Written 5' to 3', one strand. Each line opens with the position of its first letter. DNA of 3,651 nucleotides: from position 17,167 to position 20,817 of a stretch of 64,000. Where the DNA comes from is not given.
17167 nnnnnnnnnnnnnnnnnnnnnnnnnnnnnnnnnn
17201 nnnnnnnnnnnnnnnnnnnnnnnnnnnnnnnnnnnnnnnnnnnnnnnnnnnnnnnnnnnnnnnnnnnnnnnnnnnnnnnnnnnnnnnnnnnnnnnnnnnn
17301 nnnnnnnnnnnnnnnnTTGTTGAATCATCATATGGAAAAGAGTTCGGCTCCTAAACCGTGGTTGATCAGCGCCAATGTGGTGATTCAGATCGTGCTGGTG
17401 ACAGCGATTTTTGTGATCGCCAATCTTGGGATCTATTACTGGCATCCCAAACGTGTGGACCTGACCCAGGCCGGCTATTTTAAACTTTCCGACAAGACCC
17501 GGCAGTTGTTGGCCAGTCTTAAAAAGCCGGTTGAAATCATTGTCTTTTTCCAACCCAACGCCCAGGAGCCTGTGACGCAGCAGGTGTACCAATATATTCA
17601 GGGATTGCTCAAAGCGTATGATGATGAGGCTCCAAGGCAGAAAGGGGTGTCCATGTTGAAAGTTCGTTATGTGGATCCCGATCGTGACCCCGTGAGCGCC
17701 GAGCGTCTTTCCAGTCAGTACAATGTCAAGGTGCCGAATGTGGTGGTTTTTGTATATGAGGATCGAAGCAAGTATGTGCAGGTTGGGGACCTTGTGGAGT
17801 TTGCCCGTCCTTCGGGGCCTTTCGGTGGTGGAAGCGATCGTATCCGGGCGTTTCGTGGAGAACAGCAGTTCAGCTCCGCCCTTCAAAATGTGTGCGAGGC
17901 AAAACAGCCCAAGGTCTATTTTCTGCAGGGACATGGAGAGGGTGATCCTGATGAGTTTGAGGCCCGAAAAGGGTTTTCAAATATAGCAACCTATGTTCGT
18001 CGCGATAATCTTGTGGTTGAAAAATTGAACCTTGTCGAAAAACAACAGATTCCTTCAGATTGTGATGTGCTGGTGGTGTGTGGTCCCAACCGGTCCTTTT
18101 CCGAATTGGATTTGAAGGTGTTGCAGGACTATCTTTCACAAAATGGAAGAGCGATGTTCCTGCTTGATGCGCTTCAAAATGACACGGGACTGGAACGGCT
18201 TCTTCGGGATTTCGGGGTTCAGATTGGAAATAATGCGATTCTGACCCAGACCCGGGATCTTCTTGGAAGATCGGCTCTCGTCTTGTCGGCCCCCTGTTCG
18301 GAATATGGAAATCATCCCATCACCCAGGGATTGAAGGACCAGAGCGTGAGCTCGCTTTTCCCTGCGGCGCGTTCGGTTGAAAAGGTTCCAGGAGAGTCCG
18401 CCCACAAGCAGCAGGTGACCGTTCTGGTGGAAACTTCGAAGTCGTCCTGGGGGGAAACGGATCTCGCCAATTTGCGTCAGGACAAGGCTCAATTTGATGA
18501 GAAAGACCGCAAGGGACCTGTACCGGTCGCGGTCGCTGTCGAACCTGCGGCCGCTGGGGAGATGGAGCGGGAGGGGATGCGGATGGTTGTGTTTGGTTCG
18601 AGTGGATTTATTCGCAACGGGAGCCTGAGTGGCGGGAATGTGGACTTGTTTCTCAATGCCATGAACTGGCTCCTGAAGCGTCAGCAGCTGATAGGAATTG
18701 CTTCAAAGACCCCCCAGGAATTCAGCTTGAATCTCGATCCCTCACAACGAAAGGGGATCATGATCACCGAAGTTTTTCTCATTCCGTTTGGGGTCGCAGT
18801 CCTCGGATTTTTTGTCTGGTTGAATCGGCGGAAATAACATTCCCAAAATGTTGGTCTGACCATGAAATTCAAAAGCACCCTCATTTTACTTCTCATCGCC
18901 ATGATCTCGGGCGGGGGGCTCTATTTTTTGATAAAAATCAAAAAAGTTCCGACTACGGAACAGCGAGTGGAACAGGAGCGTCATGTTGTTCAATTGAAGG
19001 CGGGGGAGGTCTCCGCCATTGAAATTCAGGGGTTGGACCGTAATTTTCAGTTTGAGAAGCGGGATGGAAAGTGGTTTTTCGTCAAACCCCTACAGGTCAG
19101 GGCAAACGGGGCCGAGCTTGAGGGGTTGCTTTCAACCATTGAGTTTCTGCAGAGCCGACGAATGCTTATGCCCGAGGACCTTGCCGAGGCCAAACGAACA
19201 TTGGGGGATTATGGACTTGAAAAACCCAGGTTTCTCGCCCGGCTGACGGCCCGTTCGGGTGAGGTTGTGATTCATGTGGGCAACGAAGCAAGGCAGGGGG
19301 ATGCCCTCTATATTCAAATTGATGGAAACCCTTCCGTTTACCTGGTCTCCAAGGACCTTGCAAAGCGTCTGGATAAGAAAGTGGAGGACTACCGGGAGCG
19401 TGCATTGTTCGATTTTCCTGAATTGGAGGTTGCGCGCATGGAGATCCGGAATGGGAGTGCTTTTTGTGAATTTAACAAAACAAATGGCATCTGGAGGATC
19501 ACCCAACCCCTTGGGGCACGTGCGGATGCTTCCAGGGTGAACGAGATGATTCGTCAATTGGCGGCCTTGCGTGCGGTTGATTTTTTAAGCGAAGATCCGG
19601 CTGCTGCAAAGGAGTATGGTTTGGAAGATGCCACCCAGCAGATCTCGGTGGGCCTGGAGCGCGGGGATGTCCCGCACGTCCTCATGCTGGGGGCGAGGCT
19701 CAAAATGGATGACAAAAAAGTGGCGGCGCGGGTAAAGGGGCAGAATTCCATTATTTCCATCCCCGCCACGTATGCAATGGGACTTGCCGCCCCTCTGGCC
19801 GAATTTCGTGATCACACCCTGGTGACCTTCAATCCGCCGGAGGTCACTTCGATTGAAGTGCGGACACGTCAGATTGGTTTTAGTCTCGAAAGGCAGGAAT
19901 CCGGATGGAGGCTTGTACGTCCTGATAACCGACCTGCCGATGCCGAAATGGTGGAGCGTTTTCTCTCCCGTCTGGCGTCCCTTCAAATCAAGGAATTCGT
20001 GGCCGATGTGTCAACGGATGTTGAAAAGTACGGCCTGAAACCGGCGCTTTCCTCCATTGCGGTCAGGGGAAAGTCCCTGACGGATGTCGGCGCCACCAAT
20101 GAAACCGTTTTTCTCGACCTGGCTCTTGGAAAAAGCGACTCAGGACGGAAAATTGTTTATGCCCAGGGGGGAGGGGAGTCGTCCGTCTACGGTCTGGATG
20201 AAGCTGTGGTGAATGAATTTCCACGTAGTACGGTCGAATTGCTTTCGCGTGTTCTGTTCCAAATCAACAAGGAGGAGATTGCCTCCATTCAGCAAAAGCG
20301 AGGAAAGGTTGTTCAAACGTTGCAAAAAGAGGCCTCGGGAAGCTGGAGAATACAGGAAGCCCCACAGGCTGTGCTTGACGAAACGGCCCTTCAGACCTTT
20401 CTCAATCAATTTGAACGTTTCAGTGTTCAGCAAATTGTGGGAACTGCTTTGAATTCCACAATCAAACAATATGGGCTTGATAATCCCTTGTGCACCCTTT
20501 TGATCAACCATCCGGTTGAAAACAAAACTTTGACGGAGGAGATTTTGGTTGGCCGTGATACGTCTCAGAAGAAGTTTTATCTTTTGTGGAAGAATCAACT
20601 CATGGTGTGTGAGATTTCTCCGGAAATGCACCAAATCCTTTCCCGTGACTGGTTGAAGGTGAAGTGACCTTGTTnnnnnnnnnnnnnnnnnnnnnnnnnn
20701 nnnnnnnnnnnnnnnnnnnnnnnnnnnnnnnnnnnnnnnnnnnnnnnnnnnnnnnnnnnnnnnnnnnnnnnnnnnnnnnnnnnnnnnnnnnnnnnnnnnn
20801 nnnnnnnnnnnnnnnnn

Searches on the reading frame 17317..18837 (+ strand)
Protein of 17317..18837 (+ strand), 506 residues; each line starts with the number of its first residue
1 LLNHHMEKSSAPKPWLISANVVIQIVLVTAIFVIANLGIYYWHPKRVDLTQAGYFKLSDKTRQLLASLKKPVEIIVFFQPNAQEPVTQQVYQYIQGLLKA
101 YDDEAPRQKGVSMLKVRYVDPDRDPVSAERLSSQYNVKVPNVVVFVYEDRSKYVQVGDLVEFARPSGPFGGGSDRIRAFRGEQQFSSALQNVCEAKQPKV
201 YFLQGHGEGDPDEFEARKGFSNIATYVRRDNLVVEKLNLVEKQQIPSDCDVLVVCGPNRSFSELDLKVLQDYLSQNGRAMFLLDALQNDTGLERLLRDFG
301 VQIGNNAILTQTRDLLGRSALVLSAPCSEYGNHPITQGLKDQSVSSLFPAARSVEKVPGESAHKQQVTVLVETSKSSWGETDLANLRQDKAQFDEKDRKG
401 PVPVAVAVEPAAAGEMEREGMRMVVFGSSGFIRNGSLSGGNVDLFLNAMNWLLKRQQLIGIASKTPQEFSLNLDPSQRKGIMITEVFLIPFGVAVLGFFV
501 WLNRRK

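Call 48: search_protein_families(library=pfam, proteins=[window:17317-18837:+], max_evalue=0.000001)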
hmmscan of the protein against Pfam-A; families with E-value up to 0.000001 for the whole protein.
window:17317-18837:+ (506 aa): 2 families
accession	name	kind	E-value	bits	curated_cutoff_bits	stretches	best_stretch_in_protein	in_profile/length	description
PF09822.16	ABC_transp_aux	-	1.3e-29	103.8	34.7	1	197-448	1-288/288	ABC-type uncharacterized transport system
PF23357.1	DUF7088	-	5.6e-11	43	27.8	1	53-144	3-85/105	Domain of unknown function (DUF7088)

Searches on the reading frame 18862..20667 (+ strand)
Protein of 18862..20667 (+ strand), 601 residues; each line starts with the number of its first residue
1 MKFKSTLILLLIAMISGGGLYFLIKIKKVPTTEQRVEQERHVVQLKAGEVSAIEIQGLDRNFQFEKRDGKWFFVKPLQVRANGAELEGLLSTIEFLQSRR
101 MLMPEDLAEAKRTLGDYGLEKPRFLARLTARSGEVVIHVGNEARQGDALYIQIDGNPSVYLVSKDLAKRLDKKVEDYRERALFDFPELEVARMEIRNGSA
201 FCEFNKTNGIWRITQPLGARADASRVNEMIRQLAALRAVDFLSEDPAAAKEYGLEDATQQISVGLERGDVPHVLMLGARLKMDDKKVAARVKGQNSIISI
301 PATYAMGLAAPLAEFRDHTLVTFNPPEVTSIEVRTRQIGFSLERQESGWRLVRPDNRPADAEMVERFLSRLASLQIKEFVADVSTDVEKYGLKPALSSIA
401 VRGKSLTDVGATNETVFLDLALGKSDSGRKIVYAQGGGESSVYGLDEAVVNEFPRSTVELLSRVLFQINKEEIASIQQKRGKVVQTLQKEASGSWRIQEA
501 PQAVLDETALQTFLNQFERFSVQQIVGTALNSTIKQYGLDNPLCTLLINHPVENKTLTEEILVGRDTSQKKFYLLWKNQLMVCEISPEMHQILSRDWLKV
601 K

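Call 48: search_protein_families(library=pfam, proteins=[window:18862-20667:+], max_evalue=0.000001)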
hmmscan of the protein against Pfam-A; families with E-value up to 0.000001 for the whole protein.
window:18862-20667:+ (601 aa): 1 family
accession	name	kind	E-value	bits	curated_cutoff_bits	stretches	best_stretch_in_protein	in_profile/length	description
PF14238.11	DUF4340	-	5.3e-76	255.3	25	4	211-393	1-181/183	Domain of unknown function (DUF4340)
